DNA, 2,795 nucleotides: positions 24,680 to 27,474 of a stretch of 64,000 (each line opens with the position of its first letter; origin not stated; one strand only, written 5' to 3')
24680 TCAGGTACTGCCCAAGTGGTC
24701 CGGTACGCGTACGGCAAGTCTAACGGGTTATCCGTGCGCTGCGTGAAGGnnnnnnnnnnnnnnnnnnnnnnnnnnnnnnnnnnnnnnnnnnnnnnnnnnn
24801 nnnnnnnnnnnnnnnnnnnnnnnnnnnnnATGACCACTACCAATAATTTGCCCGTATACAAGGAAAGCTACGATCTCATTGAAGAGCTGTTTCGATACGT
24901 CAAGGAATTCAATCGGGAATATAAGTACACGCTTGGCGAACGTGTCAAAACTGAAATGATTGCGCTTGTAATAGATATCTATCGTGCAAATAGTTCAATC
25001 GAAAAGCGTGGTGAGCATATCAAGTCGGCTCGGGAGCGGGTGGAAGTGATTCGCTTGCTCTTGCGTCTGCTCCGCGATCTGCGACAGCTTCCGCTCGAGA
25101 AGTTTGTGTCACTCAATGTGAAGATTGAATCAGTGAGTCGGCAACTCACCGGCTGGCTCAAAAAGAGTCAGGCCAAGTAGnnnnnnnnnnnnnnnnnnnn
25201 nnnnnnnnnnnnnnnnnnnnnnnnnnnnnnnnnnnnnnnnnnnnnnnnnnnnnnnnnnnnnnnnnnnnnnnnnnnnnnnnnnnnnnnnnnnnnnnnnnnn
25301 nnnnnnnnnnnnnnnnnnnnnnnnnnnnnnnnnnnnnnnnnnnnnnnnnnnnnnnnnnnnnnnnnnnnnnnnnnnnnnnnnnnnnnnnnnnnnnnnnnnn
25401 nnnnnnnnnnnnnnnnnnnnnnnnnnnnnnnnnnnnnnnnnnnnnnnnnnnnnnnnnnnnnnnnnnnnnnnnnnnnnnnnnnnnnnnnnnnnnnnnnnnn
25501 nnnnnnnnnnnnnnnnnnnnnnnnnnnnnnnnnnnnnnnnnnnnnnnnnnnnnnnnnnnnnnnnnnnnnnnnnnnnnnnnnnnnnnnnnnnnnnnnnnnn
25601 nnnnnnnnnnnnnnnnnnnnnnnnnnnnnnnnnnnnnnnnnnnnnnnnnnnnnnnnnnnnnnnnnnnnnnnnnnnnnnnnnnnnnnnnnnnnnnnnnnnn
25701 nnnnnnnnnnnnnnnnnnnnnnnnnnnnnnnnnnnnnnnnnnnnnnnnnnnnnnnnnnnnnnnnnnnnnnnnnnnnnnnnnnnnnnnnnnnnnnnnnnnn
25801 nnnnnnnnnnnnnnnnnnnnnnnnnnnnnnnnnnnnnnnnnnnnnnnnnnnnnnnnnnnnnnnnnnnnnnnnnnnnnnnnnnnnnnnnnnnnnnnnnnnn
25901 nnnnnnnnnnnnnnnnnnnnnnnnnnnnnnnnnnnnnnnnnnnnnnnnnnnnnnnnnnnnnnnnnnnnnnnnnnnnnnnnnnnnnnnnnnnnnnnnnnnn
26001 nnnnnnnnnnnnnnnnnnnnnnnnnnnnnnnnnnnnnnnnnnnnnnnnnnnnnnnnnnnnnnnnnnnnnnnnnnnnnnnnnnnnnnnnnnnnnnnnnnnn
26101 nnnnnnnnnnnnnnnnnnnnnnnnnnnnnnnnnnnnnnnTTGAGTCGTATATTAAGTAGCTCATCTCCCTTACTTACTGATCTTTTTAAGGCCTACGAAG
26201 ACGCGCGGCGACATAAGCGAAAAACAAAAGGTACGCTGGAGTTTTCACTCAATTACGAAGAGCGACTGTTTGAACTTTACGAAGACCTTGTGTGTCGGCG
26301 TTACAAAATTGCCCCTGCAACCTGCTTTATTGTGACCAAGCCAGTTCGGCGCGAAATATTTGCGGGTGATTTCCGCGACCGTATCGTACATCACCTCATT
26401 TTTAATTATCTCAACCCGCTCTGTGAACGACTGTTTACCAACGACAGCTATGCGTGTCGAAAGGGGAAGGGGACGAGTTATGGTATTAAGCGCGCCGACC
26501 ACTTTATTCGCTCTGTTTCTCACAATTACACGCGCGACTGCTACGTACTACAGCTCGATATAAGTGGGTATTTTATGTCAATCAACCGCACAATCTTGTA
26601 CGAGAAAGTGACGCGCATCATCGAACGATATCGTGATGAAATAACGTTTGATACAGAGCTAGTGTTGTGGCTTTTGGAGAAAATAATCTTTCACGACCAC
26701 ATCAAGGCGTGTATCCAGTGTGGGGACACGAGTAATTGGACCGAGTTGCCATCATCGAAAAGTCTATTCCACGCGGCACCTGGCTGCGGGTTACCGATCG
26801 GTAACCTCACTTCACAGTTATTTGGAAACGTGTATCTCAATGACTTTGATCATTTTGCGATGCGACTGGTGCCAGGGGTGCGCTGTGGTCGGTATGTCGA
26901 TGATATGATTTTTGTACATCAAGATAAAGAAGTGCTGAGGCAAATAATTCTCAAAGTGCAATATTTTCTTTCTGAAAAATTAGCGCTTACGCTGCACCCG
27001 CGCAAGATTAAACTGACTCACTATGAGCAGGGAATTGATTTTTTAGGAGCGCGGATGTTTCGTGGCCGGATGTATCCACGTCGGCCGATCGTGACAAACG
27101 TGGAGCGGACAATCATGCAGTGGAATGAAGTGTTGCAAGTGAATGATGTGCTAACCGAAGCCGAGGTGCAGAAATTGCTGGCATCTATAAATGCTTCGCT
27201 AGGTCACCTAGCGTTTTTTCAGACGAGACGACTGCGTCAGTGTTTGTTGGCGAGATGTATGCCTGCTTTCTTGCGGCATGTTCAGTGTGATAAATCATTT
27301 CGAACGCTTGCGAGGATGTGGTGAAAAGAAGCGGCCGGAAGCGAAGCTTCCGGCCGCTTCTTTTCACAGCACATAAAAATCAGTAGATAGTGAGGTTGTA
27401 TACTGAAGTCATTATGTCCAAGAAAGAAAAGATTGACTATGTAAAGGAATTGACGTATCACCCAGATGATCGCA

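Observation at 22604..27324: Complete diversity-generating retroelement with a FISUMP/DUF1566-like lectin-fold target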

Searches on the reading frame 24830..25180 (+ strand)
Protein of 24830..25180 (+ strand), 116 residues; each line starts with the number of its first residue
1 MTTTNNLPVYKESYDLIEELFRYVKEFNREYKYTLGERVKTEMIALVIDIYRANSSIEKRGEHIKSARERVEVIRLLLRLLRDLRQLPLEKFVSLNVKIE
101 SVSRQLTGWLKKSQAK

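Call 4: search_protein_families(library=pfam, proteins=[window:24830-25180:+], max_evalue=0.01)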
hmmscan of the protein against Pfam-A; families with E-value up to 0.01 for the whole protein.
window:24830-25180:+ (116 aa): 2 families
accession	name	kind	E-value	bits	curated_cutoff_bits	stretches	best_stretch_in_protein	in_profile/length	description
PF22296.2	bAvd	-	1.6e-16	61.2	40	1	12-112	6-106/107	bAvd-like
PF05635.17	23S_rRNA_IVP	-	2.7e-05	24.8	33.8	1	6-108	2-106/106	23S rRNA-intervening sequence protein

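Call 7: search_protein_families(library=ncbifam, proteins=[window:24830-25180:+], max_evalue=0.01)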
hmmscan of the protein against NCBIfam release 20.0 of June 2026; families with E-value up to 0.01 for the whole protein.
window:24830-25180:+ (116 aa): 2 families
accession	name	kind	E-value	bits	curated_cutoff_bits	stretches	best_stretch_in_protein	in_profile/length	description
NF033474.1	DivGenRetAVD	equivalog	1.2e-14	54.5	80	1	7-111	1-104/104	diversity-generating retroelement protein Avd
TIGR02436.1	TIGR02436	subfamily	0.005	17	24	0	9-113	1-108/109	four helix bundle protein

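Call 10: search_solved_structures(query=window:24830-25180:+, max_evalue=1, show_alignments=1)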
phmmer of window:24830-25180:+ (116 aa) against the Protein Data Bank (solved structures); distinct sequences matched with E-value up to 1: 11.
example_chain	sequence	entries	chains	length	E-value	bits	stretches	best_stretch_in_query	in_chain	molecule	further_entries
5b60_A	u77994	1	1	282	0.26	14.6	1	4-57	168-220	PtLCIB4 S47R mutant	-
5b5z_A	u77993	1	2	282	0.26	14.5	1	4-57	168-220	PtLCIB4 H88A mutant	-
5b5y_A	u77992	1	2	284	0.27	14.5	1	4-57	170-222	PtLCIB4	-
9wen_B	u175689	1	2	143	0.33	14.2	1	29-91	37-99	Interleukin-10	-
2tmg_A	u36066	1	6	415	0.38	14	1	12-51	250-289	PROTEIN (GLUTAMATE DEHYDROGENASE)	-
1b3b_A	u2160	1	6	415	0.4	13.9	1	12-51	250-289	PROTEIN (GLUTAMATE DEHYDROGENASE)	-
1b26_A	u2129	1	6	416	0.43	13.8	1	12-51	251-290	GLUTAMATE DEHYDROGENASE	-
4q25_A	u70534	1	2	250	0.5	13.6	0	15-78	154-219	Phosphate-specific transport system accessory protein PhoU homolog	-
2h6r_A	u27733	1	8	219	0.82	12.9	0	6-52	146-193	Triosephosphate isomerase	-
9lng_B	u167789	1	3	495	0.96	12.7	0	22-99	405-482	Fusion glycoprotein F0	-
5evm_A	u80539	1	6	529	0.99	12.7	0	22-100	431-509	Fusion glycoprotein F0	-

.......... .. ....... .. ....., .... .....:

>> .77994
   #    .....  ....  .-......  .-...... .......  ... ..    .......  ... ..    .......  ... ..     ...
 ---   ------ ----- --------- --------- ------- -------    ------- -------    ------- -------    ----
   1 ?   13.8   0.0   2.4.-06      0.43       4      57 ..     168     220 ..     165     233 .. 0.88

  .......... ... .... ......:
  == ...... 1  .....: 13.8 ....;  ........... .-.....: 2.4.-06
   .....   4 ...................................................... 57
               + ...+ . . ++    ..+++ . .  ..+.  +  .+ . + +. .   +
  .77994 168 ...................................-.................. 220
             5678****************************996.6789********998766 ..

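Call 78: search_protein_families(library=padloc, proteins=[window:24830-25180:+], max_evalue=0.001)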
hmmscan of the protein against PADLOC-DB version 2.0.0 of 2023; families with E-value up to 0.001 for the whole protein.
window:24830-25180:+ (116 aa): 0 families

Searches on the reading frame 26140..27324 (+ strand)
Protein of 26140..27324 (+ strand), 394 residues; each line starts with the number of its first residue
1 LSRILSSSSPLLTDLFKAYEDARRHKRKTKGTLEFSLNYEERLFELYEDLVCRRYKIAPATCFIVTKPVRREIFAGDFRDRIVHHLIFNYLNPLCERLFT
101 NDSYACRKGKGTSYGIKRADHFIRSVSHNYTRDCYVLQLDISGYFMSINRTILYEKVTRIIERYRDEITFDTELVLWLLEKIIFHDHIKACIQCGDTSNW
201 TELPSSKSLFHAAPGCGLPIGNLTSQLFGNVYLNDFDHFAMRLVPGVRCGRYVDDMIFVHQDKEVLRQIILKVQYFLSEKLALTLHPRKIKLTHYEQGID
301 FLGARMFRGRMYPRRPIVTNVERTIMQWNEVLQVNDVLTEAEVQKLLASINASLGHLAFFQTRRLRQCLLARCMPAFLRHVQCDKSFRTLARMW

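Call 4: search_protein_families(library=pfam, proteins=[window:26140-27324:+], max_evalue=0.01)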
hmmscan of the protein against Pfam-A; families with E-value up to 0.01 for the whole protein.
window:26140-27324:+ (394 aa): 1 family
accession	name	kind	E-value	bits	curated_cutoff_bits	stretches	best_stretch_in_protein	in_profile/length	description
PF00078.32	RVT_1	-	2.3e-17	63.8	29.6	1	77-304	16-203/205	Reverse transcriptase (RNA-dependent DNA polymerase)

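Call 7: search_protein_families(library=ncbifam, proteins=[window:26140-27324:+], max_evalue=0.01)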
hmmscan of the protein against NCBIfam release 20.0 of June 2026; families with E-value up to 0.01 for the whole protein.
window:26140-27324:+ (394 aa): 7 families
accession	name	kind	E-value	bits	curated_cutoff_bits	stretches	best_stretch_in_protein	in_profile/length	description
TIGR04416.1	group_II_RT_mat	equivalog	5.8e-30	104.6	300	2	214-366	176-331/353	group II intron reverse transcriptase/maturase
NF041746.1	Drt2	equivalog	1.2e-11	44.5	390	2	214-296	220-302/416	antiviral reverse transcriptase Drt2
NF038233.2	retron_St85_RT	exception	1.2e-10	41.2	235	1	123-283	78-205/289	retron St85 family RNA-directed DNA polymerase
NF041747.1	Drt3a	equivalog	2.8e-09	36.8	200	1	133-296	110-241/412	antiviral reverse transcriptase Drt3a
TIGR04499.1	abortive_AbiA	subfamily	5.6e-05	22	250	1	119-172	131-184/615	AbiA family abortive infection protein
NF041750.1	Drt5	equivalog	0.00011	21.4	550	1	218-349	179-306/484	antiviral reverse transcriptase Drt5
NF041749.1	Drt4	equivalog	0.0016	17.5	450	1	216-293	193-267/489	antiviral reverse transcriptase Drt4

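Call 8: search_solved_structures(query=window:26140-27324:+, max_evalue=0.01, show_alignments=2)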
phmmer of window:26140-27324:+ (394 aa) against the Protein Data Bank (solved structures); distinct sequences matched with E-value up to 0.01: 9.
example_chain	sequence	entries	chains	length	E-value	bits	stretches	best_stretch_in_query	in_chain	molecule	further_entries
8ub7_A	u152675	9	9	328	3.1e-30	108.7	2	14-160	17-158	Reverse transcriptase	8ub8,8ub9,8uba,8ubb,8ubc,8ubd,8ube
6me0_C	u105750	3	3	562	2.4e-12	49.8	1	216-338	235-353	Maturase reverse transcriptase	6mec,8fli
5hhl_A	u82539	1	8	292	6.6e-08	35.2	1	217-306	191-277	Retron-type reverse transcriptase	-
5hhj_A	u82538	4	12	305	6.7e-08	35.2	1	217-306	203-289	Retron-type reverse transcriptase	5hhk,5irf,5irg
7uim_D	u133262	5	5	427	1.1e-07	34.5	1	217-317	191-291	Group II intron reverse transcriptase/maturase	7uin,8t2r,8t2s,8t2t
6ar1_A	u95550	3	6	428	1.2e-07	34.4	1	46-162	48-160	GsI-IIC RT | Trt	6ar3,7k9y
8bgj_A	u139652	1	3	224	0.00013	24.4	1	216-303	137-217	RNA-directed DNA polymerase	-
7kft_D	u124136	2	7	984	0.00029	23.2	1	208-307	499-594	Cas6-RT-Cas1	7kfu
5g2x_C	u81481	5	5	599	0.0011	21.4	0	249-305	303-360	GROUP II INTRON-ENCODED PROTEIN LTRA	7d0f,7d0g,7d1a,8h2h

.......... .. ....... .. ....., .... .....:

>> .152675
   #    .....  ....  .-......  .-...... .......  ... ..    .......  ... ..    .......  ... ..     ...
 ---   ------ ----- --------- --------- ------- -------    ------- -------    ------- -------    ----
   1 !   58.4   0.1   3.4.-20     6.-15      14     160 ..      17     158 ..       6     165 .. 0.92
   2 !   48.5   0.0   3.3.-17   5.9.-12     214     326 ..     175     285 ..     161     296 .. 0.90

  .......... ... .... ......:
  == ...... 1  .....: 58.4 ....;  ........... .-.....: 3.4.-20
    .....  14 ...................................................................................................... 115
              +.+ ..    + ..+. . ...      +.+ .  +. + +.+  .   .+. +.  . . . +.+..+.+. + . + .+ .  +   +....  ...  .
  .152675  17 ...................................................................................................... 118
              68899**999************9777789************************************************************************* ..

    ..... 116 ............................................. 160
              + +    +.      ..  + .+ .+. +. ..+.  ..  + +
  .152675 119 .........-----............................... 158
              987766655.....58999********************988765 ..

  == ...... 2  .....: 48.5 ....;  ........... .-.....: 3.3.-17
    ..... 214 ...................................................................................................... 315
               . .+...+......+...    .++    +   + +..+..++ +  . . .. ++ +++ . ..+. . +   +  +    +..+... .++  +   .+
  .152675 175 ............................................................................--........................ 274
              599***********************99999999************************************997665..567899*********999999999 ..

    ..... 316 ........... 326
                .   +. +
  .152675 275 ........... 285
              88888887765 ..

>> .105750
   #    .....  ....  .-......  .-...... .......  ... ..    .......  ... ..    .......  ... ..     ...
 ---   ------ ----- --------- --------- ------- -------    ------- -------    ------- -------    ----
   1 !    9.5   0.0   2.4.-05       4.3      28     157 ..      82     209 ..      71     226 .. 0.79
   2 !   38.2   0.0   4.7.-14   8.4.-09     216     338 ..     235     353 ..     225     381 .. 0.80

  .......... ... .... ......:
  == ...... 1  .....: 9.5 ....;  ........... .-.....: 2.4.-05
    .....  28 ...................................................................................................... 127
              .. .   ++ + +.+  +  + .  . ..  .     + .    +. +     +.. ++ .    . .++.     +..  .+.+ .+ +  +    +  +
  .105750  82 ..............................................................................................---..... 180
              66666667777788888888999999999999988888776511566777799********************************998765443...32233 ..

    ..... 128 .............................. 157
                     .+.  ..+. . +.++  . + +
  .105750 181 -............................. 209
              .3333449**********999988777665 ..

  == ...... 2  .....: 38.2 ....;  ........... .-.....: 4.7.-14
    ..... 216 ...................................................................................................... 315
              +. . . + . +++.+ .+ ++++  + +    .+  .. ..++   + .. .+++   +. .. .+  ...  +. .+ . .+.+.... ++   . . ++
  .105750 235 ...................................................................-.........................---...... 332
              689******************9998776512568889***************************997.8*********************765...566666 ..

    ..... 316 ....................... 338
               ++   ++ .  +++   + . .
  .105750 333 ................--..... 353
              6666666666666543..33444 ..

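Call 13: find_encoding_contigs(protein=window:26140-27324:+, flank=6000, max_places=6)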
Protein window:26140-27324:+ (394 aa): 15 contigs read that carry it; 6 places shown.
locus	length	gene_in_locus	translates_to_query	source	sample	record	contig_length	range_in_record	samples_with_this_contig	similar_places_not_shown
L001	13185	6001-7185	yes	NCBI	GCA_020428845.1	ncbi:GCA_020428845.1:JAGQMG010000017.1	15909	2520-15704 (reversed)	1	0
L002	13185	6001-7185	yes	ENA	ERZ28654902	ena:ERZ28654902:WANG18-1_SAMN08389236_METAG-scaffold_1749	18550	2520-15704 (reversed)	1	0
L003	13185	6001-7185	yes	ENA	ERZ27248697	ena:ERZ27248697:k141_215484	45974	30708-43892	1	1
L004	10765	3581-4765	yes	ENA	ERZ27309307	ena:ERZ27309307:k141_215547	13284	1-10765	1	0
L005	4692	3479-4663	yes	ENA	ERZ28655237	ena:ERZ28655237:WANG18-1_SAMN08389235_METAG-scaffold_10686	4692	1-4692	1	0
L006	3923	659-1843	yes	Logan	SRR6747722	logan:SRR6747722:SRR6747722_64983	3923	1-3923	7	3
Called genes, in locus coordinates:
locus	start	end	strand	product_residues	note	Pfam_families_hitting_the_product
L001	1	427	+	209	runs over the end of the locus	PF02880:PGM_PMM_III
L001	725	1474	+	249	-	PF00588:SpoU_methylase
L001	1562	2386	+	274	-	PF13623:SurA_N_2, PF13624:SurA_N_3, PF09312:SurA_N (weak)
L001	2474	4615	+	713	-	PF13385:Laminin_G_3, PF02210:Laminin_G_2 (faint), PF00354:Pentaxin (faint), PF02973:Sialidase (faint), PF07953:Toxin_R_bind_N, PF13385:Laminin_G_3, PF09603:Fib_succ_major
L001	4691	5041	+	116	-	PF22296:bAvd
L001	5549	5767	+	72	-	-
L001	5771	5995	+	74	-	PF07927:HicA_toxin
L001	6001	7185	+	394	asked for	PF00078:RVT_1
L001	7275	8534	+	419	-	PF03448:MgtE_N, PF01769:MgtE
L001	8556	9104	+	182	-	PF02643:DUF192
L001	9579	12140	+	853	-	PF07719:TPR_2 (faint), PF12895:ANAPC3 (faint), PF13428:TPR_14 (faint), PF00515:TPR_1 (faint), PF13181:TPR_8 (faint), PF13414:TPR_11 (weak), PF13432:TPR_16 (weak), PF14559:TPR_19 (weak), +1 more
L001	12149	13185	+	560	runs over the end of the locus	PF03023:MurJ, PF01554:MatE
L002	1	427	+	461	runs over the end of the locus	PF02878:PGM_PMM_I, PF02879:PGM_PMM_II, PF02880:PGM_PMM_III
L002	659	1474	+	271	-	PF00588:SpoU_methylase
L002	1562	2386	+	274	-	PF13623:SurA_N_2, PF13624:SurA_N_3, PF09312:SurA_N (weak)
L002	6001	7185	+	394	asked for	PF00078:RVT_1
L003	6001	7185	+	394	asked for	PF00078:RVT_1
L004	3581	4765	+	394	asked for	PF00078:RVT_1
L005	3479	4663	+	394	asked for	PF00078:RVT_1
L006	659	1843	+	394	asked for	PF00078:RVT_1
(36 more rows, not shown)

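Call 14: find_related_loci(query=window:26140-27324:+, collection=genome_contigs, flank=6000)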
Query window:26140-27324:+ (394 aa) in genome_contigs; peptide patterns used: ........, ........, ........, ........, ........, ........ (x = any residue, [..] = any of these).
110 stretches matched a pattern; 58 encode a relative of the query (tblastn E <= 1e-3); 58 distinct loci.
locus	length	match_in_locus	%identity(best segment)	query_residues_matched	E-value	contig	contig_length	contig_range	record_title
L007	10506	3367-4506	68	11-391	5e-179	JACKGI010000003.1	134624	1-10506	MAG: Candidatus Nomurabacteria bacterium isolate HK-STAS-PATE-30 HK-STAS-PATE-30_3, whole genome shotgun sequence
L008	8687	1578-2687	51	9-378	6e-128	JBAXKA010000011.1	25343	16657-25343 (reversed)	MAG: Candidatus Moraniibacteriota bacterium isolate ELA389 MAG389_11, whole genome shotgun sequence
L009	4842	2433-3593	49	11-387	7e-124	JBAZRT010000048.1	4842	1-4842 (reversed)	MAG: Parcubacteria group bacterium isolate SO_2017_GW1_154 NODE_67592_length_4842_cov_1.002545_OW334_2017, whole genome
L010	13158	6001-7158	48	6-391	3e-121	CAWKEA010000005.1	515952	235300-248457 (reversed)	MAG: uncultured bacterium isolate MFD01223.bin.1.27 genome assembly, contig: contig_17561, whole genome shotgun sequence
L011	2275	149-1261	48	6-377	2e-126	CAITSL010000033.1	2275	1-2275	uncultured bacterium isolate AlinenSediments_bin-3871 genome assembly, contig: bin-3871:33/56, whole genome shotgun sequ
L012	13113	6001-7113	49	5-376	9e-120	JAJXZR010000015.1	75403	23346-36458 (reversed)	MAG: bacterium isolate BP7.bin63 NODE_396_length_75403_cov_1.676510, whole genome shotgun sequence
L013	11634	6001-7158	46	6-391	8e-120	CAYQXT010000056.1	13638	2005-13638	MAG TPA_asm: uncultured Bacteroidaceae bacterium isolate SRP128015_co3_102 genome assembly, contig: NODE_4973_length_136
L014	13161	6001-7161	49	6-387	2e-119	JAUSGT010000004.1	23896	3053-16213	MAG: Candidatus Moraniibacteriota bacterium isolate E14_metabat.bin.14 E14_k141_1072843, whole genome shotgun sequence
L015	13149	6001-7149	48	1-390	2e-119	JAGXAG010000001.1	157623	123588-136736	MAG: Patescibacteria group bacterium isolate REEB71 contig-150_46, whole genome shotgun sequence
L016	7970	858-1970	48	8-377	6e-119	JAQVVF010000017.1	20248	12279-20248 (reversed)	MAG: Patescibacteria group bacterium isolate STF1_73 NODE_6522_length_20248_cov_5.913821_Sandtown_F1, whole genome shotg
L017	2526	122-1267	49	11-391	1e-124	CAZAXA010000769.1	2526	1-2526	MAG TPA_asm: uncultured Phaeodactylibacter sp. isolate SRP329715_co2_390 genome assembly, contig: NODE_77493_length_2526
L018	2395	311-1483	48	8-391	1e-124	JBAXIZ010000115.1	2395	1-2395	MAG: bacterium isolate ELA362 MAG362_115, whole genome shotgun sequence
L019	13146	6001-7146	49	11-391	7e-118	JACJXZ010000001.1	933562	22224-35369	MAG: Lewinellaceae bacterium isolate HK-STAS-BACT-25 HK-STAS-BACT-25_1, whole genome shotgun sequence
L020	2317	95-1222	48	6-391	2e-123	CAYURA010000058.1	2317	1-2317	MAG TPA_asm: uncultured Gammaproteobacteria bacterium isolate SRP192927_co2_129 genome assembly, contig: NODE_127276_len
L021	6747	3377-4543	49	8-392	1e-116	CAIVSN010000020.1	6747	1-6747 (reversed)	uncultured bacterium isolate Loclat_bin-20132 genome assembly, contig: bin-20132:020/186, whole genome shotgun sequence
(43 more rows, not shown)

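Call 78: search_protein_families(library=padloc, proteins=[window:26140-27324:+], max_evalue=0.001)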
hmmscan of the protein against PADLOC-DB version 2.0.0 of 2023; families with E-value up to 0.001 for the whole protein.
window:26140-27324:+ (394 aa): 59 families (the best 25 are shown)
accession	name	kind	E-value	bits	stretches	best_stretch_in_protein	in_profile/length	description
PDLC01136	RT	-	4.1e-35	119.5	1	33-308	32-260/263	RT (reverse transcriptase)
PDLC02063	Cas1_IIIb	-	7.3e-24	82.2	1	39-308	42-276/617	-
PDLC03779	RT_UG4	-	1.7e-21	74.7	2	214-331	169-283/307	DRT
PDLC03754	RT_UG17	-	2.5e-18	64.2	1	71-351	79-312/429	DRT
PDLC03778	RT_UG39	-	2.9e-18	64.2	1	25-296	86-369/541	DRT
PDLC03764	RT_UG26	-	6.3e-17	59.4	2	222-310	191-276/398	DRT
PDLC03773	RT_UG34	-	4.7e-16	56.8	1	70-299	81-293/512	DRT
PDLC03780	RT_UG5-nitrilase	-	3.4e-15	53.6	1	131-290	184-315/907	DRT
PDLC01607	RT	-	9.8e-15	53.1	1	102-304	24-159/161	"CAS-I,CAS-II,CAS-III,CAS-IV,CAS-V,CAS-VI; acquisition_associated"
PDLC03774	RT_UG35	-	7.5e-14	48.9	1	121-302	447-592/938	DRT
PDLC03771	RT_UG32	-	1e-13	48.8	2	211-296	206-288/521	DRT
PDLC03768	Drt3a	-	2.6e-13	48.2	1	203-306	169-267/411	DRT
PDLC03757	Drt2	-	2.7e-13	47.7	2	208-296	285-363/502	DRT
PDLC03785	RT_UG9_large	-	1.1e-12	45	1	40-297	273-505/772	DRT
PDLC03745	Drt1a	-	1.5e-12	44.2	1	116-297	179-353/1176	DRT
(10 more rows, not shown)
